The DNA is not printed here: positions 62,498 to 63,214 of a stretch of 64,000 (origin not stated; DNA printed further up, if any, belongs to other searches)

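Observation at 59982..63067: Second, diverged copy of the same three-gene cassette on an AT-rich mobile-looking segment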

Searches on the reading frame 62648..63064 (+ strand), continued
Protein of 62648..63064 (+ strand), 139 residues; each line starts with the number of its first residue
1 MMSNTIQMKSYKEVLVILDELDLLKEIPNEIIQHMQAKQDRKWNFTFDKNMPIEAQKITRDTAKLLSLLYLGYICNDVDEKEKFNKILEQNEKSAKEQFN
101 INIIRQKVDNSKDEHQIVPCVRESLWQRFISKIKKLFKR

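Call 83: find_encoding_contigs(protein=P0097, flank=6000, max_places=3)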
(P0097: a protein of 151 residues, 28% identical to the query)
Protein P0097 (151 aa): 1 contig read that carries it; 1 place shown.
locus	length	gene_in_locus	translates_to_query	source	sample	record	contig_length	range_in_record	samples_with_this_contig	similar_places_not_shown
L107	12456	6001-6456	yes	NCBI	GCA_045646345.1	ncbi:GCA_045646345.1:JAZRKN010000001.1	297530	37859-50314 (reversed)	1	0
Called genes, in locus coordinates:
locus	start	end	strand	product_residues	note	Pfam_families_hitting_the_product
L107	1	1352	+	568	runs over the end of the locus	PF03485:Arg_tRNA_synt_N, PF00750:tRNA-synt_1d, PF05746:DALR_1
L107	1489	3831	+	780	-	-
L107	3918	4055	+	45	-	PF00301:Rubredoxin, PF21349:RUBY_RBDX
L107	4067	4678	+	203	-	-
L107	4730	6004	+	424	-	-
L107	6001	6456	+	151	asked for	-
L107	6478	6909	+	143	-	PF21832:DUF6892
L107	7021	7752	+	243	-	PF01553:Acyltransferase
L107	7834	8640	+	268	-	PF00561:Abhydrolase_1, PF12146:Hydrolase_4, PF08386:Abhydrolase_4 (weak)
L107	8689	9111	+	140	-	PF00293:NUDIX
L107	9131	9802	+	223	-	PF04140:ICMT, PF04191:PEMT, PF01222:ERG4_ERG24 (weak)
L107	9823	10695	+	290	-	PF00753:Lactamase_B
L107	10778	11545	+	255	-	PF02535:Zip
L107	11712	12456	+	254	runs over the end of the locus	PF03372:Exo_endo_phos, PF14529:Exo_endo_phos_2 (weak)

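Call 96: search_protein_families(library=ncbifam, proteins=[L018:3949-5784:+, L015:3989-5617:+, L012:4491-5984:+, L012:3317-4456:+, L107:4730-6001:+, L107:1489-3828:+], max_evalue=0.01)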
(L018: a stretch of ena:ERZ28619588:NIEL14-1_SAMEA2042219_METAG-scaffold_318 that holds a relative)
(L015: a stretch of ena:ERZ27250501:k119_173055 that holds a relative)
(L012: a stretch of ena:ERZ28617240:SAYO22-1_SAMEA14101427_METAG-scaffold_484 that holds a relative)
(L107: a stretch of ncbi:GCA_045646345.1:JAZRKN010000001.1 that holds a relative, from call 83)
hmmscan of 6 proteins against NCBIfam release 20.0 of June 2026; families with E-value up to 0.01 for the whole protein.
L018:3949-5784:+ (612 aa): 0 families

L015:3989-5617:+ (543 aa): 0 families

L012:4491-5984:+ (498 aa): 0 families

L012:3317-4456:+ (380 aa): 0 families

L107:4730-6001:+ (424 aa): 0 families

L107:1489-3828:+ (780 aa): 1 family
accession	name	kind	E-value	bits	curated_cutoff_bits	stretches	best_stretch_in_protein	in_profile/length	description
TIGR01034.1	metK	equivalog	0.0012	17.9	309.4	0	514-567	119-172/377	methionine adenosyltransferase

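Call 112: search_solved_structures(query=L015:3989-5617:+, max_evalue=10)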
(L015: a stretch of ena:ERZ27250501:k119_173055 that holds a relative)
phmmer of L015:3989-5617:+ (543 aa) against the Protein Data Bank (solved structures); distinct sequences matched with E-value up to 10: 3.
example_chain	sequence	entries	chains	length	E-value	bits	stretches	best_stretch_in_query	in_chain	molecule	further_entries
4fgc_A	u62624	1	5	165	0.27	13.3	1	345-452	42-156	NADPH-dependent 7-cyano-7-deazaguanine reductase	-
4f8b_A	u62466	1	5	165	0.33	13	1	345-452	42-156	NADPH-dependent 7-cyano-7-deazaguanine reductase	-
1ugk_A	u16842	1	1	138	0.83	11.7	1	291-390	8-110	Synaptotagmin IV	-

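Call 113: search_solved_structures(query=L012:4491-5984:+, max_evalue=10)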
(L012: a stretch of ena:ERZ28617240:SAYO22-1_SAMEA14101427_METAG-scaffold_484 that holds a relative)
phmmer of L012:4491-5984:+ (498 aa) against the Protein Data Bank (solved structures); distinct sequences matched with E-value up to 10: 3.
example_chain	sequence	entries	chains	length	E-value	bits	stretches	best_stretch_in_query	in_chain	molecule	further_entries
2ej7_A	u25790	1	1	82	0.073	15.2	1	344-413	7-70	HCG3 gene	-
6u3r_A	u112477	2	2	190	0.11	14.7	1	345-413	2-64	DnaJ homolog subfamily B member 6,DnaJ homolog subfamily B member 6 | DnaJ homolog subfamily B member 6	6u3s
2dmx_A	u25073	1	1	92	0.79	11.8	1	345-416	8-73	DnaJ homolog subfamily B member 8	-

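Call 115: fold_search(model_id=the predicted structure, library=viral)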
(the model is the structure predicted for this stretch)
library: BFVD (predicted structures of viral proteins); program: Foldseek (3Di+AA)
matches with E <= 10: 27; with E <= 0.001: 0
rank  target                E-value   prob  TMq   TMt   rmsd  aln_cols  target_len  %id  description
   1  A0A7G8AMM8            1.7e+00  0.06  0.17  0.21  20.2       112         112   11  (no name in the UniProt tables at hand)
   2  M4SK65                1.8e+00  0.05  0.23  0.20  13.3       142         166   11  Structural protein [Cellulophaga phage phiST]
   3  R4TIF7                3.0e+00  0.07  0.20  0.20  19.4        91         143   19  (no name in the UniProt tables at hand)
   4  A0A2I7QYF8            3.4e+00  0.03  0.21  0.21  18.7       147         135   14  (no name in the UniProt tables at hand)
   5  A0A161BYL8            3.4e+00  0.03  0.21  0.21  14.0       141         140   11  (no name in the UniProt tables at hand)
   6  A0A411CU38            3.9e+00  0.05  0.27  0.10  18.5       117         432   16  Uncharacterized protein [Gordonia phage IDyn]
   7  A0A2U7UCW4            5.1e+00  0.03  0.21  0.09  14.3       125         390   14  Uncharacterized protein [Pandoravirus neocaledonia]
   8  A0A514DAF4            5.1e+00  0.02  0.16  0.05  14.4       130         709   14  (no name in the UniProt tables at hand)
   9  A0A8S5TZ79            5.5e+00  0.03  0.18  0.24  13.6        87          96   26  Uncharacterized protein [Siphoviridae sp. ctnPP24]
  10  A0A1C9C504            5.9e+00  0.04  0.27  0.14  15.9       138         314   14  Tyr recombinase domain-containing protein [Heterosigma akashiwo virus 01]
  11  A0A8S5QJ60            6.7e+00  0.03  0.22  0.30  18.0       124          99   10  Uncharacterized protein [Siphoviridae sp. ctk4d14]
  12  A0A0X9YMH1            6.7e+00  0.03  0.23  0.12  20.9       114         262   18  BHLH domain-containing protein [Vespertilionid gammaherpesvirus 1]
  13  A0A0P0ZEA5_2          6.7e+00  0.01  0.16  0.04  17.9       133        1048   16  Polyprotein [Rosellinia necatrix endornavirus 1]
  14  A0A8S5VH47            7.2e+00  0.01  0.18  0.19  13.1       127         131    9  Uncharacterized protein [Myoviridae sp. ctkfK18]
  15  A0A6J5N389            8.2e+00  0.01  0.16  0.07  20.7       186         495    8  Uncharacterized protein [uncultured Caudovirales phage]
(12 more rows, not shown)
